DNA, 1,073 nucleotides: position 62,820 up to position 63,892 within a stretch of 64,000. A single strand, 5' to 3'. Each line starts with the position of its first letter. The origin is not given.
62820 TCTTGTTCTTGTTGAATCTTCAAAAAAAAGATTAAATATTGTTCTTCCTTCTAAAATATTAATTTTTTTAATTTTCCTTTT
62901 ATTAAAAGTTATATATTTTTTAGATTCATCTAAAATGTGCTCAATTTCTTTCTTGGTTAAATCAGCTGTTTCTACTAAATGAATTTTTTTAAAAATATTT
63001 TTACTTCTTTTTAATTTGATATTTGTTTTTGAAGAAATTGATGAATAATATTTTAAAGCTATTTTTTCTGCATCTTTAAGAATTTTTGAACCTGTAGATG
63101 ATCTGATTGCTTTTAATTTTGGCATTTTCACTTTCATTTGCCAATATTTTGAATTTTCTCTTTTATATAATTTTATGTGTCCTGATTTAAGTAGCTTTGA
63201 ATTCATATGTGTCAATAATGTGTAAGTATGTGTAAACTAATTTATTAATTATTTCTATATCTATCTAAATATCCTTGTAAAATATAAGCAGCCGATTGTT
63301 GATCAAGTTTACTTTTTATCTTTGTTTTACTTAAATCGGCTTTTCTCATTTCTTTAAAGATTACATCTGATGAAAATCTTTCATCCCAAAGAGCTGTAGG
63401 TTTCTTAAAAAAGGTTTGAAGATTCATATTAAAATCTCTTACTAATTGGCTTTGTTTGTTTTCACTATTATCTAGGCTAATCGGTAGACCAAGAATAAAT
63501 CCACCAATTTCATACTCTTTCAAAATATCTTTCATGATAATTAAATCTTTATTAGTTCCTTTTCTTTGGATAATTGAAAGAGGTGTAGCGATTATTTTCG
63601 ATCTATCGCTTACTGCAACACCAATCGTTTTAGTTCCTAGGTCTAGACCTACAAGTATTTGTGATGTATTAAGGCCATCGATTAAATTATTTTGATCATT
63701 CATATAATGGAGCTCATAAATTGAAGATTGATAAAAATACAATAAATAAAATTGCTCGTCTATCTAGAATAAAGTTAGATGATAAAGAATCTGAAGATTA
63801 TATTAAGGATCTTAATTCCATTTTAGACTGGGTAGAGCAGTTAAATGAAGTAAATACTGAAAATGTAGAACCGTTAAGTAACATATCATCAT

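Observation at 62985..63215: pyrB carries an in-frame ~75-aa N-terminal extension resembling a tyrosine-integrase arm-binding domain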

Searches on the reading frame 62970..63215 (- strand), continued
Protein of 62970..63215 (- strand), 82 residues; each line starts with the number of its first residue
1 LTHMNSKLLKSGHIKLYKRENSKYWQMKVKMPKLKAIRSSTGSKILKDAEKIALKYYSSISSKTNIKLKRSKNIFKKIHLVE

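Call 59: find_encoding_contigs(protein=P0128, flank=1500, max_places=2)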
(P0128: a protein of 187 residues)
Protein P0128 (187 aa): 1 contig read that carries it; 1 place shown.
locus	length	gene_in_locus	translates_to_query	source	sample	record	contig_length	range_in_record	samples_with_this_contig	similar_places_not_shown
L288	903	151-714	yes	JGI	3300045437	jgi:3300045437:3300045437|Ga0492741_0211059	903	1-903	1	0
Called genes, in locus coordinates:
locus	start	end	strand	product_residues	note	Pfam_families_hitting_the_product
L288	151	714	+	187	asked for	-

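Call 60: find_encoding_contigs(protein=P0130, flank=1500, max_places=2)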
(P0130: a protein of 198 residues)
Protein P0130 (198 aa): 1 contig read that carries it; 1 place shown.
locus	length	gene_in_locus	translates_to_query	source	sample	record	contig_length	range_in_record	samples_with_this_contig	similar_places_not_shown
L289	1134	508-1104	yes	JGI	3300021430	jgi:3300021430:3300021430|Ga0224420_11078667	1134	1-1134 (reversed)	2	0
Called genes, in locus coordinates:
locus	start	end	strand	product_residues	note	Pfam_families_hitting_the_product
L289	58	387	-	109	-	PF08761:dUTPase_2 (weak), PF12643:MazG-like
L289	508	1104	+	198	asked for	-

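Call 67: find_related_loci(query=P0123, collection=viral_contigs, flank=1500)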
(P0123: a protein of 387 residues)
Query P0123 (387 aa) in viral_contigs; peptide patterns used: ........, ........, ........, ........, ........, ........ (x = any residue, [..] = any of these).
13 stretches matched a pattern; 5 encode a relative of the query (tblastn E <= 1e-3); 5 distinct loci.
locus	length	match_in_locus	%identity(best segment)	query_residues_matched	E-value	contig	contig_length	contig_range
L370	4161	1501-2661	100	1-387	0e+0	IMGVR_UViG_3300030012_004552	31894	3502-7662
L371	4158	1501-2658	92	1-386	0e+0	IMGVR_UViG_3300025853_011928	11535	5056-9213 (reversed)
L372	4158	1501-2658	85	1-386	0e+0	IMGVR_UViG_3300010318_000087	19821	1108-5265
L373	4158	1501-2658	85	1-386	0e+0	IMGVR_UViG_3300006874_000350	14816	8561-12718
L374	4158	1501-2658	85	1-386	0e+0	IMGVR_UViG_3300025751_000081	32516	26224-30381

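Call 83: find_encoding_contigs(protein=P0103, flank=3000, max_places=3)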
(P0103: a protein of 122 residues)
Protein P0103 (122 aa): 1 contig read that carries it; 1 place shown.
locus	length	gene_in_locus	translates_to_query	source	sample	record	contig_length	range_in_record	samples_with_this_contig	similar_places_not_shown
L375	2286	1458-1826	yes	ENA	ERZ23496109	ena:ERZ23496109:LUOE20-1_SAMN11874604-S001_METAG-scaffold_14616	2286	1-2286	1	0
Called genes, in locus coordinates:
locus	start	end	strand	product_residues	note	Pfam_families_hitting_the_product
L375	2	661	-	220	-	?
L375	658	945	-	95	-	PF02686:GatC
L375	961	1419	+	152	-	PF03652:RuvX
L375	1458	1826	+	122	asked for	-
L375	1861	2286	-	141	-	?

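Call 84: find_encoding_contigs(protein=P0101, flank=3000, max_places=3)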
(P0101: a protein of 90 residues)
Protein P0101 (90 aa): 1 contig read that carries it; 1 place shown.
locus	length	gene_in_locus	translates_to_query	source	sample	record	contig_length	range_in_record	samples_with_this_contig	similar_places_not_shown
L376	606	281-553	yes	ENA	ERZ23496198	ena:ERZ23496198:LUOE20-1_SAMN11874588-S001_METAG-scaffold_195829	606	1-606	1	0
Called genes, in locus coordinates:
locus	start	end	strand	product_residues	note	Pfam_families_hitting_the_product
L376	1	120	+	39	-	?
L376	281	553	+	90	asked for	-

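Call 88: find_related_loci(query=P0116, collection=viral_contigs, flank=2000)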
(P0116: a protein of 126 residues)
Query P0116 (126 aa) in viral_contigs; peptide patterns used: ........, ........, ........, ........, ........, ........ (x = any residue, [..] = any of these).
4 stretches matched a pattern, but none encodes a relative of the query by tblastn (E <= 1e-3).

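Call 89: find_related_loci(query=P0121, collection=viral_contigs, flank=2000)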
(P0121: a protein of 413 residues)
Query P0121 (413 aa) in viral_contigs; peptide patterns used: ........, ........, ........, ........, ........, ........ (x = any residue, [..] = any of these).
6 stretches matched a pattern, but none encodes a relative of the query by tblastn (E <= 1e-3).

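Call 91: find_encoding_contigs(protein=P0118, flank=2500, max_places=2)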
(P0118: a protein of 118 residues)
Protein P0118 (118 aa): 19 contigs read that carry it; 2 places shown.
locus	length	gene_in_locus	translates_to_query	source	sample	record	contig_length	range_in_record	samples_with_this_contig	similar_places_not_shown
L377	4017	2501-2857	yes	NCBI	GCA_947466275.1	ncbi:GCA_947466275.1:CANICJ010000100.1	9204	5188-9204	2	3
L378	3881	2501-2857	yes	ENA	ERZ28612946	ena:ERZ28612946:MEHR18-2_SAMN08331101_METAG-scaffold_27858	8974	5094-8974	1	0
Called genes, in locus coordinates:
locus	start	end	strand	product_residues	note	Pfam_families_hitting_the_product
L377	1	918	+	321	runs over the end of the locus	PF02618:YceG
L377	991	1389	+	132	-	-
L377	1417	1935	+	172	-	PF13563:2_5_RNA_ligase2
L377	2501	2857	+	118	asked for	-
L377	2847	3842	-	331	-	PF07715:Plug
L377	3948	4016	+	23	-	?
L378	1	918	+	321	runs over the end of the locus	PF02618:YceG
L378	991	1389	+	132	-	-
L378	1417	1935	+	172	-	PF13563:2_5_RNA_ligase2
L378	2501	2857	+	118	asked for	-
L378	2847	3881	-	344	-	?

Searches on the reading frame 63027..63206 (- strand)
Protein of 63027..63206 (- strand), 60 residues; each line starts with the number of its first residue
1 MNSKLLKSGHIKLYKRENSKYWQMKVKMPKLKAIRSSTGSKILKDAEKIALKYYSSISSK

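Call 32: search_dna_similar(query=window:63027-63206:-, collection=phages, mode=protein, max_evalue=10, max_rows=25)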
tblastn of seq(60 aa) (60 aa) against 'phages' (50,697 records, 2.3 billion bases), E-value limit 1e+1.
No match.

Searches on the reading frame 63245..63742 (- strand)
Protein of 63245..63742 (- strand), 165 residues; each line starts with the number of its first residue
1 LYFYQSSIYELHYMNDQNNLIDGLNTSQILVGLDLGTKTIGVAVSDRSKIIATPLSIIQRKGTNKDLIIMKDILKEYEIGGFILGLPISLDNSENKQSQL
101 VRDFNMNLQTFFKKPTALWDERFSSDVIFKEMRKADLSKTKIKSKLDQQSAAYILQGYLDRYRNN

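Call 52: search_protein_families(library=pfam, proteins=[window:63245-63742:-])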
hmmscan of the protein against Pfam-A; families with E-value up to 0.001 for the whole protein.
window:63245-63742:- (165 aa): 1 family
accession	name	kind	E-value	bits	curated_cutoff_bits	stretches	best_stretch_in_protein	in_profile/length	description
PF03652.20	RuvX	-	1.2e-37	129.7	29.2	1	29-160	2-133/134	Holliday junction resolvase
